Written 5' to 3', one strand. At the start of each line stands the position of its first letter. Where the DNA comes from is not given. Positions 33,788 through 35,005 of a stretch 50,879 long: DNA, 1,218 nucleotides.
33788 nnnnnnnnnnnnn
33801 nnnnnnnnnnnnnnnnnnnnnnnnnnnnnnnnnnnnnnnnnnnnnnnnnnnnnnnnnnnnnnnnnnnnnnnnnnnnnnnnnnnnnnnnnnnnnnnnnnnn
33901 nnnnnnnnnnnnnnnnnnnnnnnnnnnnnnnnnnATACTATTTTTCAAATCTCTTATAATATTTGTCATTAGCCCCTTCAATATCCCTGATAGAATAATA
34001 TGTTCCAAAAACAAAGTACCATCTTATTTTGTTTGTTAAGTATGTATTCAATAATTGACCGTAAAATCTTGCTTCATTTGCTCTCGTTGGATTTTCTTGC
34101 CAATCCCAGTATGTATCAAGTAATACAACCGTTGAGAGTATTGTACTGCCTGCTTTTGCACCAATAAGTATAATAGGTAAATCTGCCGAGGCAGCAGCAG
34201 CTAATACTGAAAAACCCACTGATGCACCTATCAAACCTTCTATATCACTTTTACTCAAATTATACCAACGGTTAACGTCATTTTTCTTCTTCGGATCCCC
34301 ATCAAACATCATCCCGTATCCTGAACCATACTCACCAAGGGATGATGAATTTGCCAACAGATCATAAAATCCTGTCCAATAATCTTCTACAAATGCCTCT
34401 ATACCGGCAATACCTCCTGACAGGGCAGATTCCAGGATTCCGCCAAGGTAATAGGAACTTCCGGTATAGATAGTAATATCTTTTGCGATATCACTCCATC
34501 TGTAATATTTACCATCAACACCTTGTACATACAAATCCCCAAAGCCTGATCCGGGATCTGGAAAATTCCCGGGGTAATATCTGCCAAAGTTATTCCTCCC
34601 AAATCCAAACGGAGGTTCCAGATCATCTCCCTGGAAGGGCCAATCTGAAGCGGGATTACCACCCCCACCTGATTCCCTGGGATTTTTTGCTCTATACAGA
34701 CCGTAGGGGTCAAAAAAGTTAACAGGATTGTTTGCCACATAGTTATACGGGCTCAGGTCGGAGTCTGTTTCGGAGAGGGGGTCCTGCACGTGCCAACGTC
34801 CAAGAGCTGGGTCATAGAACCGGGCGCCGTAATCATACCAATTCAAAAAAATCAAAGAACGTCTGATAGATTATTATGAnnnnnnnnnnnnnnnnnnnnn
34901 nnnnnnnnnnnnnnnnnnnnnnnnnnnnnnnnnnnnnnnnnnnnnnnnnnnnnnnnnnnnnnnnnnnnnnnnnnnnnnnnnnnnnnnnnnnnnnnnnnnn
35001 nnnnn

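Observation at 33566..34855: Orphan Rhs-core tip with an unrecognised, apparently membrane-active C-terminal domain and a coupled AT-rich 3-TM immunity candidate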

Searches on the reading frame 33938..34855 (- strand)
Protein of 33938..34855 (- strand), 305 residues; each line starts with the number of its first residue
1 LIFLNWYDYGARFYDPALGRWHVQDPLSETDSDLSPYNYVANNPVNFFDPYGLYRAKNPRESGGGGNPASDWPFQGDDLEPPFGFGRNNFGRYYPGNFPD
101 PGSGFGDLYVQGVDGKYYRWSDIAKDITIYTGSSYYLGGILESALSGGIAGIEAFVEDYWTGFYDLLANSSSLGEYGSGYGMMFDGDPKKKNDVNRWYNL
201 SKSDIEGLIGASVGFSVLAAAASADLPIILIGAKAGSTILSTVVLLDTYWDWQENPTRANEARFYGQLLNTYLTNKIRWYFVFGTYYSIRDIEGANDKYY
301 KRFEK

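Call 4: search_protein_families(library=pfam, proteins=[window:33938-34855:-], max_evalue=1)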
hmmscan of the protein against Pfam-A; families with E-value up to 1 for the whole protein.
window:33938-34855:- (305 aa): 0 families

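Call 5: search_protein_families(library=ncbifam, proteins=[window:33938-34855:-], max_evalue=1)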
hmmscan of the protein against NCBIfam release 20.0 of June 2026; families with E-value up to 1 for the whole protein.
window:33938-34855:- (305 aa): 1 family
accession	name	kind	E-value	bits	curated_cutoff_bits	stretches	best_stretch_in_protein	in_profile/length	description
TIGR03696.1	Rhs_assc_core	domain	1e-14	54.8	32.5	1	5-53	29-76/76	RHS repeat-associated core domain-containing protein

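Call 10: find_homologous_proteins(query=window:33941-34696:-, max_evalue=0.001)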
Query window:33941-34696:- (252 aa): 3 proteins with E <= 0.001 among 1132 candidates.
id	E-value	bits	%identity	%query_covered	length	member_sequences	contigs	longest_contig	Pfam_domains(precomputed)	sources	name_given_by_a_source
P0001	4.0e-167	573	100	100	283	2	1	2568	-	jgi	-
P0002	1.4e-58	217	49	99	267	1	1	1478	-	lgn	-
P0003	1.4e-34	138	65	44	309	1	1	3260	-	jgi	jgi:hypothetical protein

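Call 14: find_encoding_contigs(protein=P0002, flank=10000)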
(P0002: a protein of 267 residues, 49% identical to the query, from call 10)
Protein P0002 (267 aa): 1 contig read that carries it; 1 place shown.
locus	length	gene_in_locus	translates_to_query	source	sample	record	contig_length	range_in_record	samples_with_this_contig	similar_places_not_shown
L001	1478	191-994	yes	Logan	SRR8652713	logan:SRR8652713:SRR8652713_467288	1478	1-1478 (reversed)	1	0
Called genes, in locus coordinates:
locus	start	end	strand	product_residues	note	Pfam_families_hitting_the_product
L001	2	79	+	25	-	?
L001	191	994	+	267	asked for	-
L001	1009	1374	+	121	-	-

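Call 15: find_encoding_contigs(protein=P0003, flank=10000)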
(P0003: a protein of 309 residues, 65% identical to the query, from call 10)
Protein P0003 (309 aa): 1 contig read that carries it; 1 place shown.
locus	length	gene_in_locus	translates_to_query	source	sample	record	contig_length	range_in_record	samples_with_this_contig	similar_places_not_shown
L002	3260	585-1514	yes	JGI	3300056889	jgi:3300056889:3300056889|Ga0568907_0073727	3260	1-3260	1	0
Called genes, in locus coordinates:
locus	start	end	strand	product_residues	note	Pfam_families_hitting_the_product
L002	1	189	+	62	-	?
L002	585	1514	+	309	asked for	-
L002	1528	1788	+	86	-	-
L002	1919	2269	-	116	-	PF05016:ParE_toxin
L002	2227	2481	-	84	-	-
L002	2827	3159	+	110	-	-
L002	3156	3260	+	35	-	?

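Call 16: find_encoding_contigs(protein=P0001, flank=10000)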
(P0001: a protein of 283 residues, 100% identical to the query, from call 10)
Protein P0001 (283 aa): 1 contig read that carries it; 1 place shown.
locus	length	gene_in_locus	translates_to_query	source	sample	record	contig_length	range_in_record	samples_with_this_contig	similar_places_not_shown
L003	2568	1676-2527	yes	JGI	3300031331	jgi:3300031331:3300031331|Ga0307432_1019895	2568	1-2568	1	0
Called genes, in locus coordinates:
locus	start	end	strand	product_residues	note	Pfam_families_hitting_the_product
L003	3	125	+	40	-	?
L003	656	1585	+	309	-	PF03051:Peptidase_C1_2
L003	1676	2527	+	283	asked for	-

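Call 26: search_protein_representatives(protein=window:33941-34696:-)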
Query: 252 residues. Proteins with E-value up to 0.001 (for the whole library): 6; up to 1e-10: 5; up to 1e-30: 2. The best 6 are listed.
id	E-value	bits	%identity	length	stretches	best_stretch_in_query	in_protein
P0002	4.4e-59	216.8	52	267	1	1-250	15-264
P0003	4.6e-35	138.0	66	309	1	1-139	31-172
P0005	1.9e-12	63.8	35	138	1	140-252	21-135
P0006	6.1e-12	62.2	35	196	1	142-251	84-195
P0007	1.0e-11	61.5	36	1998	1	132-252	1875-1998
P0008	5.1e-04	36.2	27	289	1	105-252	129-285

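Call 35: find_encoding_contigs(protein=P0007, flank=6000)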
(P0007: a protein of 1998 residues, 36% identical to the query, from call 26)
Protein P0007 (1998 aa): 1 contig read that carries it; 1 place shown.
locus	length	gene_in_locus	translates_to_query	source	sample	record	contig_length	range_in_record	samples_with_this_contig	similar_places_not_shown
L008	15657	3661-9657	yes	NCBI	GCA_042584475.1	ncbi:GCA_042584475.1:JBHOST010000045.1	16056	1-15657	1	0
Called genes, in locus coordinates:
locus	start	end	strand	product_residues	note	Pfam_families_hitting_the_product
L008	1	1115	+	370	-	PF18962:Por_Secre_tail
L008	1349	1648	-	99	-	PF01541:GIY-YIG, PF10544:T5orf172 (faint)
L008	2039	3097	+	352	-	PF13385:Laminin_G_3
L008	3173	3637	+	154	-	PF18962:Por_Secre_tail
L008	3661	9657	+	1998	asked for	PF03534:SpvB, PF05593:RHS_repeat (faint), PF01839:FG-GAP (faint), PF13517:FG-GAP_3, PF12256:TcdB_toxin_midN (weak), PF25023:TEN_YD-shell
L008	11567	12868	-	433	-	PF01609:DDE_Tnp_1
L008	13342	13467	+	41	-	-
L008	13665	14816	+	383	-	PF05684:DUF819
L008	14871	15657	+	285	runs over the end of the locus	PF03618:Kinase-PPPase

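Call 39: find_encoding_contigs(protein=P0006, flank=5000)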
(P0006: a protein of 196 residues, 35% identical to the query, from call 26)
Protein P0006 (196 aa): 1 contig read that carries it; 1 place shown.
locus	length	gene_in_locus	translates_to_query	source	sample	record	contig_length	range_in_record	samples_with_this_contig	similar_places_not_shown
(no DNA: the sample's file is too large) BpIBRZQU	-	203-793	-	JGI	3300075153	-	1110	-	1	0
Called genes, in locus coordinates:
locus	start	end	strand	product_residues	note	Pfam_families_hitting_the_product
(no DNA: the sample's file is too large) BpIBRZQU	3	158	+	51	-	?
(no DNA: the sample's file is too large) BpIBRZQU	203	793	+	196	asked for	-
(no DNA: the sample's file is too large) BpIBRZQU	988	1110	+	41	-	?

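Call 40: find_encoding_contigs(protein=P0008, flank=8000)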
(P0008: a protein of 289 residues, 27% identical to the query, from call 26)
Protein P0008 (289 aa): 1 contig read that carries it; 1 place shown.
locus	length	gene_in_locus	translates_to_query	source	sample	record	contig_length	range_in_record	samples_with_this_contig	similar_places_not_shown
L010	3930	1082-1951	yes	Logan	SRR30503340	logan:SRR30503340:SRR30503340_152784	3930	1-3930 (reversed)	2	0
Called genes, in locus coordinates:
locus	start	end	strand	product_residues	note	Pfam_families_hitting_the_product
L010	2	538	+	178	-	?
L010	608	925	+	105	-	-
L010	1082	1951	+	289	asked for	-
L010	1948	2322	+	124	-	-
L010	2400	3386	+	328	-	-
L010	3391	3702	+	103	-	-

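Call 47: find_related_loci(query=window:33941-34855:-, collection=genome_contigs, flank=10000)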
Query window:33941-34855:- (305 aa) in genome_contigs; peptide patterns used: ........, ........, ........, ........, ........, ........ (x = any residue, [..] = any of these).
21 stretches matched a pattern, but none encodes a relative of the query by tblastn (E <= 1e-3).

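Call 70: predict_structure(alignment_id=A3)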
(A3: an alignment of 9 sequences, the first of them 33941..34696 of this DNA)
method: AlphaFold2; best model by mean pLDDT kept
length: 252 residues; sequences in the alignment: 9
mean_pLDDT: 45.7   pTM: 0.36
mean pLDDT of the five models: 45.7, 44.8, 43.5, 43.3, 42.8
residues with pLDDT >= 90: 0; 70-90: 40; 50-70: 48; < 50: 164
segments of 3 or more residues with pLDDT < 50: 1-151, 161-163, 165-167
pLDDT, mean of each block of 10 residues (from residue 1): 29 32 28 28 30 36 40 33 38 33 32 32 28 31 41 49 48 53 62 73 76 81 68 67 73 59
secondary structure, 60 per line:
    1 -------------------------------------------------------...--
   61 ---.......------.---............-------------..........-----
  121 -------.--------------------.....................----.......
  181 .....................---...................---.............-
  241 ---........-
elements in order: E56-58 E64-66 H67-70 H81-92 H106-115 H149-169 H174-201 H205-223 H227-239 H244-251

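Call 78: search_dna_similar(query=window:33941-34855:-, collection=plasmids, mode=protein, max_evalue=0.001, max_rows=15)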
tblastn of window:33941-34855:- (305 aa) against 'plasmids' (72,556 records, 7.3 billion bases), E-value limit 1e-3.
Records with a match: 28; places in all: 39; records where one place covers at least 80% of the query: 0.
Best place of each record, by identity: 60-80% 8; <60% 20.
By first word of the organism name: Persicobacter 6; Burkholderia 3; Chryseobacterium 3; Streptomyces 2; Hymenobacter 2; Chondrinema 2; Bacteroides 2; Caballeronia 2; Empedobacter 1; Aureibacter 1; and 4 more.
By predicted mobility (MOB-suite, as given by PLSDB): non-mobilizable 22; mobilizable 4; conjugative 2.
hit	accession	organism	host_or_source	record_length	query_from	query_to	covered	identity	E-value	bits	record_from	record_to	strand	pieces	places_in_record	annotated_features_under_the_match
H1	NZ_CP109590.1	Streptomyces sp. NBC_01361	-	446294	10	122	37%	34.5%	6e-4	49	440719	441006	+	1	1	polymorphic toxin-type HINT domain-containing protein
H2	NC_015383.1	Burkholderia gladioli BSR3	-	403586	4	101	32%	37.7%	9e-5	51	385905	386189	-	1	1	RHS repeat-associated core domain-containing protein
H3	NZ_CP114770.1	Hymenobacter canadensis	whole organism,lake water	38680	4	104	33%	35.5%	2e-6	57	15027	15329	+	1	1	DUF6443 domain-containing protein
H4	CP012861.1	Persicobacter sp. JZB09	cell culture,soil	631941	6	52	15%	72.3%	1e-13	79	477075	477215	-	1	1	record has no annotation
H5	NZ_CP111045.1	Chondrinema litorale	Seaweed,red alga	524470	4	63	20%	53.3%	1e-11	72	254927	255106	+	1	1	DUF6443 domain-containing protein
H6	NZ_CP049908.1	Hymenobacter sp. HDW8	single bacterial strain,Siniperca ...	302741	4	53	16%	62.0%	2e-10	69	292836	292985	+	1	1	DUF6443 domain-containing protein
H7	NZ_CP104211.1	Empedobacter stercoris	bacteria culture,Anal swab samples ...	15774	4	53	16%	62.0%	2e-9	66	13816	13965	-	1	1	none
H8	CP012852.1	Persicobacter sp. JZB09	cell culture,soil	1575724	6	52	15%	66.0%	2e-11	72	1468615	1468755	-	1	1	none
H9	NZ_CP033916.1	Chryseobacterium shandongense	Zimmer water bag,Zimmer water bag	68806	7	53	15%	66.0%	1e-10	70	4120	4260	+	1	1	RHS repeat-associated core domain-containing protein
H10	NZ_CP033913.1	Chryseobacterium shandongense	Homo sapiens,CEREBRAL SPINAL FLUID ...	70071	7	53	15%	66.0%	1e-10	70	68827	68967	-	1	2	RHS repeat-associated core domain-containing protein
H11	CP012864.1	Persicobacter sp. JZB09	cell culture,soil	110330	6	52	15%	63.8%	9e-12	73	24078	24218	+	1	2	record has no annotation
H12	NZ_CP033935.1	Chryseobacterium balustinum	fish,pure isolate,blood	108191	7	66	20%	48.5%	2e-7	60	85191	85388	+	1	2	none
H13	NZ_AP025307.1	Aureibacter tunicatorum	-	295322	5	52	16%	60.4%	3e-10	68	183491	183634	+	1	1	RHS repeat-associated core domain-containing protein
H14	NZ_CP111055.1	Chondrinema litorale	Seaweed,red alga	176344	4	52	16%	59.2%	1e-7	61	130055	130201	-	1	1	RHS repeat-associated core domain-containing protein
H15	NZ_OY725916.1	Bacteroides finegoldii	-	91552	4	52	16%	59.2%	6e-7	58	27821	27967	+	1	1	RHS repeat-associated core domain-containing protein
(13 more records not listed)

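Call 89: find_related_loci(query=window:33941-34855:-, collection=viral_contigs, flank=8000)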
Query window:33941-34855:- (305 aa) in viral_contigs; peptide patterns used: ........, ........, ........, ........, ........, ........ (x = any residue, [..] = any of these).
1 stretches matched a pattern, but none encodes a relative of the query by tblastn (E <= 1e-3).
